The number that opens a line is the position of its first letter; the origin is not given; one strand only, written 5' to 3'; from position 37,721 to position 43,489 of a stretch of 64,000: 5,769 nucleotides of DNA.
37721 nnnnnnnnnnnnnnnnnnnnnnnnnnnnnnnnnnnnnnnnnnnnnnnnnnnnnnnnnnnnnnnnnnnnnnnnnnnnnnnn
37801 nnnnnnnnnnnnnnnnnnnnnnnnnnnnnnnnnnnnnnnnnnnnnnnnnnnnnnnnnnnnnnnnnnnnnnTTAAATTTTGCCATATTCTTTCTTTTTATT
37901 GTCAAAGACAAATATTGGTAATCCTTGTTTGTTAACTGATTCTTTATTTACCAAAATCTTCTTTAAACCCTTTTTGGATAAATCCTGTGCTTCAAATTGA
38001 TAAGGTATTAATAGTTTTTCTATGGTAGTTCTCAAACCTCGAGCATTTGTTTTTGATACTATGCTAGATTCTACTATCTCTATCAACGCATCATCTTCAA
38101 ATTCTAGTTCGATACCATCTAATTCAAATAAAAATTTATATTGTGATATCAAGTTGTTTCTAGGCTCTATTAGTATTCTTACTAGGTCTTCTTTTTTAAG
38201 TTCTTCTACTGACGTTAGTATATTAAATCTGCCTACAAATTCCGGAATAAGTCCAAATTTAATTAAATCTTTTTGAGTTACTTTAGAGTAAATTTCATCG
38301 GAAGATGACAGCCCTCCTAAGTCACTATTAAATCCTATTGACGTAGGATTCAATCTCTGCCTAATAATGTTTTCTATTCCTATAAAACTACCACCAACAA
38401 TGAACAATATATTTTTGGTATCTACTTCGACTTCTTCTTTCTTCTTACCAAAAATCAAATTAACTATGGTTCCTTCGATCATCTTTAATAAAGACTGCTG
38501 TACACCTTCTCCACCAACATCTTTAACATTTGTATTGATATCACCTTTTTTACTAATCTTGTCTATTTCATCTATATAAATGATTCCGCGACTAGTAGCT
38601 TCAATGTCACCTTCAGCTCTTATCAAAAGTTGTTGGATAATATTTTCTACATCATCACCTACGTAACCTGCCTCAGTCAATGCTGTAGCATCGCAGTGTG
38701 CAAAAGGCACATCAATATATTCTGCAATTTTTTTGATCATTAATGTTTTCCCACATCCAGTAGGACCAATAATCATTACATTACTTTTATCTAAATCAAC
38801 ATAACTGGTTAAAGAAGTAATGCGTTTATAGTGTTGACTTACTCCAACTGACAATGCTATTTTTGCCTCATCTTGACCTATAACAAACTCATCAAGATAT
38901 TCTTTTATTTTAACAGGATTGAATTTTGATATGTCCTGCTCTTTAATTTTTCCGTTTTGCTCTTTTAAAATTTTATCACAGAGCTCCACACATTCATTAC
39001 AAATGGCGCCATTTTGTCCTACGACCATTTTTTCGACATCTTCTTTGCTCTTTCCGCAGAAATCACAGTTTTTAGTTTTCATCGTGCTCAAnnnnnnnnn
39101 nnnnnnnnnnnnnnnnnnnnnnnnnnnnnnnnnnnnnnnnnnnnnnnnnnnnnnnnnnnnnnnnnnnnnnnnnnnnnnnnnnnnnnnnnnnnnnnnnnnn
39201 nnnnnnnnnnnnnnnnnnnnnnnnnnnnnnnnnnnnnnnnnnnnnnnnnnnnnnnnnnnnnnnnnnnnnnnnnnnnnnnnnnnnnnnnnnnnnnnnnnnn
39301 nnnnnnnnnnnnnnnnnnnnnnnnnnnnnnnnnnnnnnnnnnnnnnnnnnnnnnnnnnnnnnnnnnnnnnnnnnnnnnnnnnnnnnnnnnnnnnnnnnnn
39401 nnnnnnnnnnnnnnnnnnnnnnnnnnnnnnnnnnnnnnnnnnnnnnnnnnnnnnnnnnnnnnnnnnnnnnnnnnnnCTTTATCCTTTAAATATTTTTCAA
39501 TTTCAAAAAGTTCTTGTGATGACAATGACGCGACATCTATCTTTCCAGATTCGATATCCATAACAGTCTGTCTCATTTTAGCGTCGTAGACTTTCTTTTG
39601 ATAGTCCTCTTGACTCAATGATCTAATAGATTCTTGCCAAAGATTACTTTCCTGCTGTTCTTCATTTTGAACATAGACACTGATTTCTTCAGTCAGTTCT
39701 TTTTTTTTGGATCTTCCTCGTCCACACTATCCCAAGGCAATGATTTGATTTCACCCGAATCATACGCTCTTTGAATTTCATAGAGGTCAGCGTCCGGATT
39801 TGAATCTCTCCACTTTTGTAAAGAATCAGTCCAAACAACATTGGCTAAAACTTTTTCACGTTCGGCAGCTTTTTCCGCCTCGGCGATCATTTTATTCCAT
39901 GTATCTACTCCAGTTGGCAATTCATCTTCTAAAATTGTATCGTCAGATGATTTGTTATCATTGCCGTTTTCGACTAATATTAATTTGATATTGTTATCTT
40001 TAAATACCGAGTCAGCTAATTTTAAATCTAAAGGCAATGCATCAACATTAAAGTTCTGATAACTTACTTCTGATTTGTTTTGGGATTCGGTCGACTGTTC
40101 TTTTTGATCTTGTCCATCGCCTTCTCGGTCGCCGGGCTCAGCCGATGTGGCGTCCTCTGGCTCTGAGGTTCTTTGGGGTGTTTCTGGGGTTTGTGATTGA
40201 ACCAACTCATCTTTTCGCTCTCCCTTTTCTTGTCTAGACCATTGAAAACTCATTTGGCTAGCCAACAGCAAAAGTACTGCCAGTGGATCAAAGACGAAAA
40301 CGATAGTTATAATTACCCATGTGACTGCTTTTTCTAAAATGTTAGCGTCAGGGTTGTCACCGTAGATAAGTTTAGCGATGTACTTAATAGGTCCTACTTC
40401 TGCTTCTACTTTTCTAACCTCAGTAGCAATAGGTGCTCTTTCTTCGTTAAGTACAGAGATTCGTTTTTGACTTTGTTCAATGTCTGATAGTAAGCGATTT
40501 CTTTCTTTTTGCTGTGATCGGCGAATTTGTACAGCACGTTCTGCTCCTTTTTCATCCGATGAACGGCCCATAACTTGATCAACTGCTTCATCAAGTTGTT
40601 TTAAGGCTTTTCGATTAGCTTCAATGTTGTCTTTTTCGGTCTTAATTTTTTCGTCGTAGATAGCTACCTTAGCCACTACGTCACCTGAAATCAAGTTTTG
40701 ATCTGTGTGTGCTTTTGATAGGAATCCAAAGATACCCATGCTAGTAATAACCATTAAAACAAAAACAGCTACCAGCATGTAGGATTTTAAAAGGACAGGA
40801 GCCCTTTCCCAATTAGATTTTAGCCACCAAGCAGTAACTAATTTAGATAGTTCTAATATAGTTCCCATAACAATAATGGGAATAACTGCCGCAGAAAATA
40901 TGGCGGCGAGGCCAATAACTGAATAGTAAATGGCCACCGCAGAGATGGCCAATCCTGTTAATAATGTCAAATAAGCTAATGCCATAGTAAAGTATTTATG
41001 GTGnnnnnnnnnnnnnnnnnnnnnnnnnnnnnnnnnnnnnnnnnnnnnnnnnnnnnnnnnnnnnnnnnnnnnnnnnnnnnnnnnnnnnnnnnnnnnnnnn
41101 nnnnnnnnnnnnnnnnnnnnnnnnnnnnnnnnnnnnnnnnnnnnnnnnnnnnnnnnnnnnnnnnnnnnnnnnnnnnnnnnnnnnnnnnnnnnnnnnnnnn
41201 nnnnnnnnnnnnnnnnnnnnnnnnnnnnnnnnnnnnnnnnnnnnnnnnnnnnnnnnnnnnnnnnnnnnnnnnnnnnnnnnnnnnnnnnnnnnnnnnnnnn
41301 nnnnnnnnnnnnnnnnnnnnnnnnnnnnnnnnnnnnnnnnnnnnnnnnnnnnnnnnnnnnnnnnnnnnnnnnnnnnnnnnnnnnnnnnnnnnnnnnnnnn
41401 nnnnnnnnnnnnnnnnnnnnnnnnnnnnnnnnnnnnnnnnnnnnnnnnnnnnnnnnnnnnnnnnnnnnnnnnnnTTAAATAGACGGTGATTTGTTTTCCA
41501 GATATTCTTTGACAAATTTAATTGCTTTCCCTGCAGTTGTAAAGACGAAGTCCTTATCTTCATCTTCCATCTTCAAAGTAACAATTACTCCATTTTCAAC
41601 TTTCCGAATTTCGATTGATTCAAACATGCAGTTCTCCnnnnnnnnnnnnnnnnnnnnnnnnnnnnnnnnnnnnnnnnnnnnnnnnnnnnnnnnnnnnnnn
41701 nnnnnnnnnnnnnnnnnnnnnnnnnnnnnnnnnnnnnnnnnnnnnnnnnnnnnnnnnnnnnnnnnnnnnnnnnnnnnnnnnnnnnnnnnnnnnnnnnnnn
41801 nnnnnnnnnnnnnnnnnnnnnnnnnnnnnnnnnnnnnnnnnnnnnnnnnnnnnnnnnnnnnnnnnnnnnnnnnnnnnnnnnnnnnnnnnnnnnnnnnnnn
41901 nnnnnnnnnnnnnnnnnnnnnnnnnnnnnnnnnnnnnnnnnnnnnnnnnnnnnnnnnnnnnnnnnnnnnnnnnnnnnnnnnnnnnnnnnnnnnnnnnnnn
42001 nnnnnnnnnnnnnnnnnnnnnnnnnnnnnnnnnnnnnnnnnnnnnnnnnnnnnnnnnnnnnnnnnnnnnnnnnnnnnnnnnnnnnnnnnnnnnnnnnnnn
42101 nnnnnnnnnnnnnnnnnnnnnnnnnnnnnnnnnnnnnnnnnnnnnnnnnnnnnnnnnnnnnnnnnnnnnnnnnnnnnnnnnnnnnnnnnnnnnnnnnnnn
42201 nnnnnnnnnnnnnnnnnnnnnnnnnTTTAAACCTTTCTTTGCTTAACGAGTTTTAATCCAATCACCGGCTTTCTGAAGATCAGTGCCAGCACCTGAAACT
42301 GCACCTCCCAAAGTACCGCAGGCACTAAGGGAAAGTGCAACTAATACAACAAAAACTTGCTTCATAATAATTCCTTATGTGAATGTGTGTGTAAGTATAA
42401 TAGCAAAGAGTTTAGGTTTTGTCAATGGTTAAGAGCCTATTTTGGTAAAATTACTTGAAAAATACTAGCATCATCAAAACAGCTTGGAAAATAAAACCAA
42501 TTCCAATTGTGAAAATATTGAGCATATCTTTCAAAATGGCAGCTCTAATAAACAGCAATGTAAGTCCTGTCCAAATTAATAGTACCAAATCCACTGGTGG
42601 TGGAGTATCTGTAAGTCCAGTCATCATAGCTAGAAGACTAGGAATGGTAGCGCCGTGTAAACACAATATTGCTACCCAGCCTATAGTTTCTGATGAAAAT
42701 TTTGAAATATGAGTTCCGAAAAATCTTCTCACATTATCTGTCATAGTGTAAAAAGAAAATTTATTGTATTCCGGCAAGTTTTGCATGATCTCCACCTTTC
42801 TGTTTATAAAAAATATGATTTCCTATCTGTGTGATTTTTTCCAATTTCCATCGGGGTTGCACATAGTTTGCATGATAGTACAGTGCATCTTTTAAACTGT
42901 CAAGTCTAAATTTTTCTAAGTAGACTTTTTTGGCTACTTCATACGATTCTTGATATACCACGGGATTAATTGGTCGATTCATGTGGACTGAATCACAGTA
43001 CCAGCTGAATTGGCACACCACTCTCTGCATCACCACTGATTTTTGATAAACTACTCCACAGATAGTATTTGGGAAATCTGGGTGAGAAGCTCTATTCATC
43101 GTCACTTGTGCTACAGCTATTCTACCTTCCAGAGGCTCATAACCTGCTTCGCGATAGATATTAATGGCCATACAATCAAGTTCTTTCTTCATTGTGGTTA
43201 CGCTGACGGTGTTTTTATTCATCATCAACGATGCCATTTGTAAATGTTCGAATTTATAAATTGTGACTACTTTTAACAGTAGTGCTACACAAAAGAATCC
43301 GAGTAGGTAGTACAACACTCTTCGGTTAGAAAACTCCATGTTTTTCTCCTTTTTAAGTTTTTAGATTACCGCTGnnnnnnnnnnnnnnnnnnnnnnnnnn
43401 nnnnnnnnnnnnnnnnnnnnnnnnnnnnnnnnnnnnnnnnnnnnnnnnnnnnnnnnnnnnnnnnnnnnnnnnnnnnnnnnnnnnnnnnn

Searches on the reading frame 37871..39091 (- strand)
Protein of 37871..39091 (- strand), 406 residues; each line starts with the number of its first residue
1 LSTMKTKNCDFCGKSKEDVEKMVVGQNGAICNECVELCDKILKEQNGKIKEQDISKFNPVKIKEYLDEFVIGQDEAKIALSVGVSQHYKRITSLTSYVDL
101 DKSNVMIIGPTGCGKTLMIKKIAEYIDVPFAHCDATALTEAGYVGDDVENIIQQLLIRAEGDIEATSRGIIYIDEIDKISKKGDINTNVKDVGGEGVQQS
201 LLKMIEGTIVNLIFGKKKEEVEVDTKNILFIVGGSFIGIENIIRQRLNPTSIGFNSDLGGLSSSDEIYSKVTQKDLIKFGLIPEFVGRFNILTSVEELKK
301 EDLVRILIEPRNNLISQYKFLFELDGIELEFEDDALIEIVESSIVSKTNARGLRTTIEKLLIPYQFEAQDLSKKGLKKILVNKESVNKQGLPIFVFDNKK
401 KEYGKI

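Call 15: search_protein_families(library=pfam, proteins=[window:37871-39091:-], max_evalue=0.001)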
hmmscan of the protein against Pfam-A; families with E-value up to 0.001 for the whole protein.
window:37871-39091:- (406 aa): 11 families
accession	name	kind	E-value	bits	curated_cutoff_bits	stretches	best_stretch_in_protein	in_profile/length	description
PF07724.20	AAA_2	-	2.1e-31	109.6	27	1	102-291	3-165/166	AAA domain (Cdc48 subfamily)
PF00004.35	AAA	-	2.7e-15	57.4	21.2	1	105-211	1-98/131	ATPase family associated with various cellular activities (AAA)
PF06689.19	zf-C4_ClpX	-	2.5e-14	53.3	27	1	8-44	2-39/39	ClpX C4-type zinc finger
PF00493.29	MCM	-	3.1e-06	26.9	23.3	1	61-182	17-136/224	MCM P-loop domain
PF00158.32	Sigma54_activat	-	1.3e-05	25.4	20.2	0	83-126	3-46/168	Sigma-54 interaction domain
PF07728.20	AAA_5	-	3.7e-05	24.2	22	1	104-181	1-80/139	AAA domain (dynein-related subfamily)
PF13401.12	AAA_22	-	5.4e-05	23.9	27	1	102-180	5-97/130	AAA domain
PF10431.15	ClpB_D2-small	-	5.7e-05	23.5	21.9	1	298-361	1-60/81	C-terminal, D2-small domain, of ClpB protein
PF13173.12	AAA_14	-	0.00014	22.3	27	1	104-181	4-76/129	AAA domain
PF12775.13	AAA_7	-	0.00051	20.1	25.8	1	90-140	21-74/181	P-loop containing dynein motor region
PF05496.18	RuvB_N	-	0.00054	20.2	27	0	65-181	5-98/159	Holliday junction DNA helicase RuvB P-loop domain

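Call 16: search_protein_families(library=phrogs, proteins=[window:37871-39091:-], max_evalue=0.001)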
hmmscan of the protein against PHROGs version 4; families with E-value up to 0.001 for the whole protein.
window:37871-39091:- (406 aa): 17 families
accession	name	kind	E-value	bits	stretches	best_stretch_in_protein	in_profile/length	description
phrog_4339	-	unknown function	3.3e-89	301.5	2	160-380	349-523/552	-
phrog_5534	-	unknown function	4.5e-23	82.8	2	106-248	31-166/273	-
phrog_4871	-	other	1.2e-10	41.5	1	61-126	459-520/764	ATP-dependent protease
phrog_3757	-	unknown function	1.5e-10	42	1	86-206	110-221/367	-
phrog_6797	-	unknown function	6e-10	40.3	1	2-46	59-103/107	-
phrog_10401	-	other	1.1e-08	35.3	1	59-184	431-535/667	ATPase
phrog_8638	-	unknown function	1.1e-08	35.2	1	104-179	307-376/568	-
phrog_249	-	moron, auxiliary metabolic gene and host takeover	5.9e-08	33.4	1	42-180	59-206/380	porphyrin biosynthesis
phrog_12435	-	other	2.1e-07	31.8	1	4-44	3-43/65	protease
phrog_5846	-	DNA, RNA and nucleotide metabolism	5.4e-07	30.2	1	70-182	18-109/380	clamp loader of DNA polymerase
phrog_325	-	DNA, RNA and nucleotide metabolism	2.3e-06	27.2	1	60-126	451-514/986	Dda-like helicase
phrog_30773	-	unknown function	6.7e-06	25.7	1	70-185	165-273/666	-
phrog_168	-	DNA, RNA and nucleotide metabolism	8.4e-06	26.7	1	90-181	31-114/314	clamp loader of DNA polymerase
phrog_11838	-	DNA, RNA and nucleotide metabolism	2.4e-05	24.7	1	99-184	37-115/420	clamp loader of DNA polymerase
phrog_5259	-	unknown function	6.7e-05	23.6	1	8-55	12-62/70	-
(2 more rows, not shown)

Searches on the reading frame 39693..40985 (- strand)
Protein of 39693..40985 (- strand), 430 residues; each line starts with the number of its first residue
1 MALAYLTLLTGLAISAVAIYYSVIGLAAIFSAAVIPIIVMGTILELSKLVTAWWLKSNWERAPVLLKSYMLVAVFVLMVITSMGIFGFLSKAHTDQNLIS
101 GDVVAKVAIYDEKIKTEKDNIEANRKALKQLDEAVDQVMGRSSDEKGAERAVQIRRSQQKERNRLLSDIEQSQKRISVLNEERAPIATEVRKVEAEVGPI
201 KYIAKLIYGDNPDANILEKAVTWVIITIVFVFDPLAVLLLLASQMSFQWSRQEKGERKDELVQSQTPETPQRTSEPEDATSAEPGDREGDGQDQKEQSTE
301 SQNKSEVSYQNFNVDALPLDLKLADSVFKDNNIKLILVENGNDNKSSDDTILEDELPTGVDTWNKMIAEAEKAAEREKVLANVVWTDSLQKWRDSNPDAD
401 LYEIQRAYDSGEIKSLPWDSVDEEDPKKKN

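Call 15: search_protein_families(library=pfam, proteins=[window:39693-40985:-], max_evalue=0.001)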
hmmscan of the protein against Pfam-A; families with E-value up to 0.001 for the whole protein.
window:39693-40985:- (430 aa): 1 family
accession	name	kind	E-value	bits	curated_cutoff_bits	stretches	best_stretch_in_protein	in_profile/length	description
PF00335.26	Tetraspanin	-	5.6e-05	23.3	32.1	1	3-123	8-104/225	Tetraspanin family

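Call 16: search_protein_families(library=phrogs, proteins=[window:39693-40985:-], max_evalue=0.001)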
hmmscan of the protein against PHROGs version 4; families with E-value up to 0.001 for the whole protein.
window:39693-40985:- (430 aa): 0 families

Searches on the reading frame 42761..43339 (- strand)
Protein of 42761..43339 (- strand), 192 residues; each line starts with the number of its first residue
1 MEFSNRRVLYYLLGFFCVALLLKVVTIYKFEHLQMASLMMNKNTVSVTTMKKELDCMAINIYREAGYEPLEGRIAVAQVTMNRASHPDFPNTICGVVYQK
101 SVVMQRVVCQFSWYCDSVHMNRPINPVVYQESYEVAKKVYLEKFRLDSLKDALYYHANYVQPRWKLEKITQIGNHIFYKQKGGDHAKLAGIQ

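Call 103: search_protein_families(library=phrogs, proteins=[window:42761-43339:-], max_evalue=0.0001)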
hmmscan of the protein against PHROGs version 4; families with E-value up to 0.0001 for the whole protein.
window:42761-43339:- (192 aa): 4 families
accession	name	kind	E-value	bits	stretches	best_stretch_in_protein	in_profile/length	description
phrog_938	-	lysis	1.1e-21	76.8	1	39-185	38-177/2185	endolysin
phrog_14642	-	lysis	4.4e-12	46.9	1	43-101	92-150/215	endolysin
phrog_17417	-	unknown function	2e-06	28.7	1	25-101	51-130/192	-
phrog_15649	-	lysis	8.2e-05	21.7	1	47-157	224-329/1079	endolysin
